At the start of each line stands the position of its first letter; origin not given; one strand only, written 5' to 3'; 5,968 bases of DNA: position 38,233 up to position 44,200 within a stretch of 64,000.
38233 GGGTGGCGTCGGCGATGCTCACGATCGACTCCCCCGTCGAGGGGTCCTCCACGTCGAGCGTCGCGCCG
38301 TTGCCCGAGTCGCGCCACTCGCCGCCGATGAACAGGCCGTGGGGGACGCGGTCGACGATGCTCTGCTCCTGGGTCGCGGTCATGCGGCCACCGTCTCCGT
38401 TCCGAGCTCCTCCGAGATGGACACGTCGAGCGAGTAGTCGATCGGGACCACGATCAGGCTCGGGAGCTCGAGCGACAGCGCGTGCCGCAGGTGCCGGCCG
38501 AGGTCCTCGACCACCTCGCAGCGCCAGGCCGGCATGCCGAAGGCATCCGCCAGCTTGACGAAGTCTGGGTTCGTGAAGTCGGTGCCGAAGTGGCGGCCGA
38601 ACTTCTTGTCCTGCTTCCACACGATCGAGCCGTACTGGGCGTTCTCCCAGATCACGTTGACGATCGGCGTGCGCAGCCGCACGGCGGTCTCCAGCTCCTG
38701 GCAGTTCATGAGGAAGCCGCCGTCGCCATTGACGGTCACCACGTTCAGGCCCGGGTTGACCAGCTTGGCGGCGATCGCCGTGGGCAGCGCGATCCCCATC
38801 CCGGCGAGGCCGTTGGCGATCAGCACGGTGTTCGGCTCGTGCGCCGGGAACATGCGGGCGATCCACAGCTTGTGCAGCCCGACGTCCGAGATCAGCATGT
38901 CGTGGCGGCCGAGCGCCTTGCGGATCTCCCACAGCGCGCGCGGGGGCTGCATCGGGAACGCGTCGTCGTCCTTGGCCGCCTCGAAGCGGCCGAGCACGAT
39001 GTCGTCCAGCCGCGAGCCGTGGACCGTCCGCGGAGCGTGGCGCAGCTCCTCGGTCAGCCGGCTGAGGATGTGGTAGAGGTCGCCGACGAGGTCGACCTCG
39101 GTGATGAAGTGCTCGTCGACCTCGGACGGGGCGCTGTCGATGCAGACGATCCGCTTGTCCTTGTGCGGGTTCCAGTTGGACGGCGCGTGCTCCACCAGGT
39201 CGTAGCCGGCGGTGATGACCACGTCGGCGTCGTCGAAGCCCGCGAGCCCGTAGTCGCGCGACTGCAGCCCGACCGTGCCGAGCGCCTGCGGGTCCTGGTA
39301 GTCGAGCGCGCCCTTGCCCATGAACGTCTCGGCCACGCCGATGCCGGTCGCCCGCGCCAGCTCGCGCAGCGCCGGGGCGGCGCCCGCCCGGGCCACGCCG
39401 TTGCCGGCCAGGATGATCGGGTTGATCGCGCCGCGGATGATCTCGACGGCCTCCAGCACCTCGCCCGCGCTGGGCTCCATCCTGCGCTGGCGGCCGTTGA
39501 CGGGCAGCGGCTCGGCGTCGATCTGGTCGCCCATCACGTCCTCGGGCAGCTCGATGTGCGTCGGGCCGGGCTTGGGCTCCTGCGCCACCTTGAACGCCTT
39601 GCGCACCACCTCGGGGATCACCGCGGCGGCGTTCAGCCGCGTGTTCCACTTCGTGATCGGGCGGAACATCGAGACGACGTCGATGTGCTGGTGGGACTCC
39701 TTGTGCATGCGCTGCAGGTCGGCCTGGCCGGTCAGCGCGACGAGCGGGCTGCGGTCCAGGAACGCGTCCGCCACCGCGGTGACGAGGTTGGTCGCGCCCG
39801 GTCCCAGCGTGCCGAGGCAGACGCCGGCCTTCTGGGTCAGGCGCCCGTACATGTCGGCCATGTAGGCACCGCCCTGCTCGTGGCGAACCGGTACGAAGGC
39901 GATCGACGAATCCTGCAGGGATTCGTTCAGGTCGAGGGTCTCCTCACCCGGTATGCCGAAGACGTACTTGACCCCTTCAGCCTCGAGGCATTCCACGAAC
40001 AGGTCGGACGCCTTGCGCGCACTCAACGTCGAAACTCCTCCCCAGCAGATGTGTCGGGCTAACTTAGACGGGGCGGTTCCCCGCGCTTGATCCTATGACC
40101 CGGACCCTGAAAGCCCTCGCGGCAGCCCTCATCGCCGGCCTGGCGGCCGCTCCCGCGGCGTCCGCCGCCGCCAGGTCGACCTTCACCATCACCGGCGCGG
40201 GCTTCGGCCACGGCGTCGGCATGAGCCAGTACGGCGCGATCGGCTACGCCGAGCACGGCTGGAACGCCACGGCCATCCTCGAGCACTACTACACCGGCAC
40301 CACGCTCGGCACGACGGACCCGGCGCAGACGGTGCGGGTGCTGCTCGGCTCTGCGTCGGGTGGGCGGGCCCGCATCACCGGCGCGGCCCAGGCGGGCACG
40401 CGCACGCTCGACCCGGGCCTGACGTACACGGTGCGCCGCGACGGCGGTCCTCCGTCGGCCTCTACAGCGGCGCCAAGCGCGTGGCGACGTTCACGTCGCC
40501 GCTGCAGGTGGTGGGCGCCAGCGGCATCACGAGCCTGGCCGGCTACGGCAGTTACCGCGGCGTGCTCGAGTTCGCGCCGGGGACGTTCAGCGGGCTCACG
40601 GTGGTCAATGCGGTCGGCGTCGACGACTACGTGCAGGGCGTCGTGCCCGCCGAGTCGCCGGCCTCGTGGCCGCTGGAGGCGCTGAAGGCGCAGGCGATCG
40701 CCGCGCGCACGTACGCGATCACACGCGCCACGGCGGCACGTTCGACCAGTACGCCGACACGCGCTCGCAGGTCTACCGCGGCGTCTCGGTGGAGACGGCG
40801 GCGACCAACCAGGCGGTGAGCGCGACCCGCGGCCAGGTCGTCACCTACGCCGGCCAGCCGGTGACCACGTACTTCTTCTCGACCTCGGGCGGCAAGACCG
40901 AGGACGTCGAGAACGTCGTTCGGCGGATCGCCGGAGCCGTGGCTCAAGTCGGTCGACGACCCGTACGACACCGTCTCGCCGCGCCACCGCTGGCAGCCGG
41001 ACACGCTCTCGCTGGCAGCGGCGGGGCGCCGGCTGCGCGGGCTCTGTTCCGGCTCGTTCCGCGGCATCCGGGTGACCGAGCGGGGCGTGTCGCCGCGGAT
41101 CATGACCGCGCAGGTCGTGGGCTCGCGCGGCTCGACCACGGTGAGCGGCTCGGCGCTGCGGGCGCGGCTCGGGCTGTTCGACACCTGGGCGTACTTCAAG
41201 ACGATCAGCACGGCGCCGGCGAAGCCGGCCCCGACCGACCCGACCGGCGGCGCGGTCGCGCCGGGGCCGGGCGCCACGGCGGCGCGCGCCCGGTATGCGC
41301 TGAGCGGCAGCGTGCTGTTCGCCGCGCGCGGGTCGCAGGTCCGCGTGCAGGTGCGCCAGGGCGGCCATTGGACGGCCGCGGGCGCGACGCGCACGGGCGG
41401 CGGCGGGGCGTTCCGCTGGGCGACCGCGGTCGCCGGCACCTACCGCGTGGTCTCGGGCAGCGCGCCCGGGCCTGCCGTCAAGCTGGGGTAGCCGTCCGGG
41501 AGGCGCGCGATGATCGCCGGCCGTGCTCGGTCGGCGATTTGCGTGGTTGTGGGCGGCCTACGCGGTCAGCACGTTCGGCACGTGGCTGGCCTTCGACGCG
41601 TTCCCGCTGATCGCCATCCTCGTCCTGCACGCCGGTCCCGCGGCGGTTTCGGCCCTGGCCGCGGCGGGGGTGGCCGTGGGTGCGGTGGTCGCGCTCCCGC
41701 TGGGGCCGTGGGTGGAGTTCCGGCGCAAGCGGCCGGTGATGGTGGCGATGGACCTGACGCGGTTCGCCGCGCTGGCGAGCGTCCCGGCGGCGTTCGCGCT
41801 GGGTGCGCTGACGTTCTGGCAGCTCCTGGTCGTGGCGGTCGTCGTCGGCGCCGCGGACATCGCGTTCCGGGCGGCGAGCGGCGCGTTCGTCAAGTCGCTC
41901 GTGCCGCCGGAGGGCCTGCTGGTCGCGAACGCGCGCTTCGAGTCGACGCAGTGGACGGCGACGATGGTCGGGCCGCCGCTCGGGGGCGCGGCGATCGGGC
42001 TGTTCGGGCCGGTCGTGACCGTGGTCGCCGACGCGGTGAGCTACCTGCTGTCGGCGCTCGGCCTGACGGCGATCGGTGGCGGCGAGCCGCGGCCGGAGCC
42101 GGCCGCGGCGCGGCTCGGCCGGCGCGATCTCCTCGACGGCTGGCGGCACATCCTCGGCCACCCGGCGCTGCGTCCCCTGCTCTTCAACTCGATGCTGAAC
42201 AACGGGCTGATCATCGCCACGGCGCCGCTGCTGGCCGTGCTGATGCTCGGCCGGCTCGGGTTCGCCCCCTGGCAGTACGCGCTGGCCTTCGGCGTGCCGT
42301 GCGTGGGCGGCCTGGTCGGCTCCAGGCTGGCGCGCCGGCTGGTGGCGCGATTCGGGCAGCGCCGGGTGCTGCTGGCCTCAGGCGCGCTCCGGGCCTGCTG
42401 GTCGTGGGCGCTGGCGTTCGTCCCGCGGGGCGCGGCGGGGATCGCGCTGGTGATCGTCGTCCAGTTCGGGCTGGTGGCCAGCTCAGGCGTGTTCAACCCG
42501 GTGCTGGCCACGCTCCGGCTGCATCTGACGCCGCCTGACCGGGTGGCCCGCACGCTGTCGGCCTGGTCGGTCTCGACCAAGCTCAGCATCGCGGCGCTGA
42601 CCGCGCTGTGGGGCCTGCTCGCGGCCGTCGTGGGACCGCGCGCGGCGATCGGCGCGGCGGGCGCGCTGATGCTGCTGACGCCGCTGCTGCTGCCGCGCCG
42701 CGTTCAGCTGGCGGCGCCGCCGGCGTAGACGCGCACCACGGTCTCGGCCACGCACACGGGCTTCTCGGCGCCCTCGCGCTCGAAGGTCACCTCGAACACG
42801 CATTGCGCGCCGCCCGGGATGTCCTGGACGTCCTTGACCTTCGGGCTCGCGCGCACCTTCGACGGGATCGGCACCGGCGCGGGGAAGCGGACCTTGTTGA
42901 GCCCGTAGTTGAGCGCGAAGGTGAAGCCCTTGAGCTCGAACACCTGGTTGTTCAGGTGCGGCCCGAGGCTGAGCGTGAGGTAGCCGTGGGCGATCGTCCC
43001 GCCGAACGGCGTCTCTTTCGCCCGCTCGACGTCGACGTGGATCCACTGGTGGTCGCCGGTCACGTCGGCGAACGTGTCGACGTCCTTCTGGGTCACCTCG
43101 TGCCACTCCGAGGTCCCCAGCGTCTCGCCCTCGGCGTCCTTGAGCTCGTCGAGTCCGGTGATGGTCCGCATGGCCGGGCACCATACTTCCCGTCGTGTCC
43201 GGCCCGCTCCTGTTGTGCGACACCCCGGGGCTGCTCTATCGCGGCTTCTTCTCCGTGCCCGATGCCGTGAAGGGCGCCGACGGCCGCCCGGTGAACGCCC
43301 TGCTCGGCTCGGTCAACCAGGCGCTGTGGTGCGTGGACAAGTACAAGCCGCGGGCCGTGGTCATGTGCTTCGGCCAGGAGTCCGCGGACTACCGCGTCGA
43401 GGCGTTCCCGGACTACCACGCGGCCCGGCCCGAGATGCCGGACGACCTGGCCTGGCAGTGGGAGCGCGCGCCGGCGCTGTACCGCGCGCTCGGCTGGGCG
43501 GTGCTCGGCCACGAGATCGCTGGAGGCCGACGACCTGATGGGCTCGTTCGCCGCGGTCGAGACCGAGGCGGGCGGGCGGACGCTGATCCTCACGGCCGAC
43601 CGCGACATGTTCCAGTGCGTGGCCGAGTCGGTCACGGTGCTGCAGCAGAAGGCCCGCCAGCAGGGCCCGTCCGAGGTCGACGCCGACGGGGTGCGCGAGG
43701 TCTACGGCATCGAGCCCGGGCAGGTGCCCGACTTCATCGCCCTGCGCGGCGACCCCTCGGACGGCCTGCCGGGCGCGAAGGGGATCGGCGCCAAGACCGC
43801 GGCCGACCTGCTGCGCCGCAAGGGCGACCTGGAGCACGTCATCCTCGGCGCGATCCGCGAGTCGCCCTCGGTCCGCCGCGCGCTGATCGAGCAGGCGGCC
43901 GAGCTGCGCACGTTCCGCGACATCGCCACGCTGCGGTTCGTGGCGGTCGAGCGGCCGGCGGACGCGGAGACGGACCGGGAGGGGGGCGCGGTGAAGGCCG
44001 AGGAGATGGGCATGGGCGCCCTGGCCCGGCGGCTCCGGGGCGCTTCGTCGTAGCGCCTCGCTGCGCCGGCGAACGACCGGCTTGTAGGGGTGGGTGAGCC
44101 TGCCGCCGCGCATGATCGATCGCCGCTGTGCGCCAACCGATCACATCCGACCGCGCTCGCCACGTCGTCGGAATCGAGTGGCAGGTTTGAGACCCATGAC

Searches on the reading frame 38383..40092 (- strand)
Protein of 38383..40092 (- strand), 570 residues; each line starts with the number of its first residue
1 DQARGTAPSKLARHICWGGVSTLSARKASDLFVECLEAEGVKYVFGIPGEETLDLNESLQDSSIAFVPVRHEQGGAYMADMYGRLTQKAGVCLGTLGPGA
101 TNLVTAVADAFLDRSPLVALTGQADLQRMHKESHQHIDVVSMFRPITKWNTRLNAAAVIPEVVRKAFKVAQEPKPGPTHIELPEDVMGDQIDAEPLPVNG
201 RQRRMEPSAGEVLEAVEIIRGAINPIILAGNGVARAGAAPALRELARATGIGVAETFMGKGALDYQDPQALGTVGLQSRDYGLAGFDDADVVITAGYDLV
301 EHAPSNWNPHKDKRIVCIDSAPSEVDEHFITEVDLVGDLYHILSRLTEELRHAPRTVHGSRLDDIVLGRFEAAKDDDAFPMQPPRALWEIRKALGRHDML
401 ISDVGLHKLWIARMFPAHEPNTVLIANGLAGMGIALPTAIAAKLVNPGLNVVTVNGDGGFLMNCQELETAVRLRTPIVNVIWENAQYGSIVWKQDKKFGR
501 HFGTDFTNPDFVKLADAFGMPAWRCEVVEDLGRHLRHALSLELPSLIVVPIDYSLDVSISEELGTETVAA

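Call 39: search_protein_families(library=pfam, proteins=[window:38383-40092:-], max_evalue=0.00001)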
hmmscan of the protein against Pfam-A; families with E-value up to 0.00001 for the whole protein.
window:38383-40092:- (570 aa): 3 families
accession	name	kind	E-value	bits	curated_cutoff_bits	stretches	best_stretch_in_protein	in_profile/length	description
PF02775.26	TPP_enzyme_C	-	1.6e-39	135.6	21.9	1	403-549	1-151/151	Thiamine pyrophosphate enzyme, C-terminal TPP binding domain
PF02776.23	TPP_enzyme_N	-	6.2e-38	129.7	26.8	1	27-142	2-119/119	Thiamine pyrophosphate enzyme, N-terminal TPP binding domain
PF00205.28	TPP_enzyme_M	-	2e-29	102.5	30.4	1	214-346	3-137/137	Thiamine pyrophosphate enzyme, central domain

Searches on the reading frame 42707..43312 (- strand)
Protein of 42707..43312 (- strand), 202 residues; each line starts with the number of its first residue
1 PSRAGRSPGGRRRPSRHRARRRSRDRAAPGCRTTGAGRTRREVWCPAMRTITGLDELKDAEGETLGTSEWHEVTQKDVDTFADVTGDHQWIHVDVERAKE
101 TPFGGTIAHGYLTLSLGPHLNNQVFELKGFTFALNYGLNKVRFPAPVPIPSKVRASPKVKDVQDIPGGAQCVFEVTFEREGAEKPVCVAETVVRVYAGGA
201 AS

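Call 24: search_protein_families(library=pfam, proteins=[window:42707-43312:-], max_evalue=0.01)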
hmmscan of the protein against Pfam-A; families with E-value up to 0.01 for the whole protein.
window:42707-43312:- (202 aa): 1 family
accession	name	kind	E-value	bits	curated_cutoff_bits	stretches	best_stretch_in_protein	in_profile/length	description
PF01575.25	MaoC_dehydratas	-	4.3e-27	94.6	27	1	60-165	5-107/123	MaoC like domain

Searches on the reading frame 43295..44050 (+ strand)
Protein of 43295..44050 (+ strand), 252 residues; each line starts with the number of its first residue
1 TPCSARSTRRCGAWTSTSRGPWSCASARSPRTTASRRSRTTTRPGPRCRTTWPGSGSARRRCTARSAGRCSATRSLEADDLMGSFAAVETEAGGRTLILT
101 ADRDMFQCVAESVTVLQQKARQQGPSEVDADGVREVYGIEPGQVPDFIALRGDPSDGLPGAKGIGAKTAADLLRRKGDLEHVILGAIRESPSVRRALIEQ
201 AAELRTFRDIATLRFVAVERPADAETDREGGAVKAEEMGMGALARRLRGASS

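Call 24: search_protein_families(library=pfam, proteins=[window:43295-44050:+], max_evalue=0.01)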
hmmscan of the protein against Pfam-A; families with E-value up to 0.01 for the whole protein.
window:43295-44050:+ (252 aa): 2 families
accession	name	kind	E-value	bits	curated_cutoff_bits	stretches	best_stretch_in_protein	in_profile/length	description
PF01367.25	5_3_exonuc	-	3.6e-17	63.1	40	1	139-214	1-77/97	5'-3' exonuclease, C-terminal SAM fold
PF02739.22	5_3_exonuc_N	-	8.8e-11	42.2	34.3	1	73-138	102-164/164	5'-3' exonuclease, N-terminal resolvase-like domain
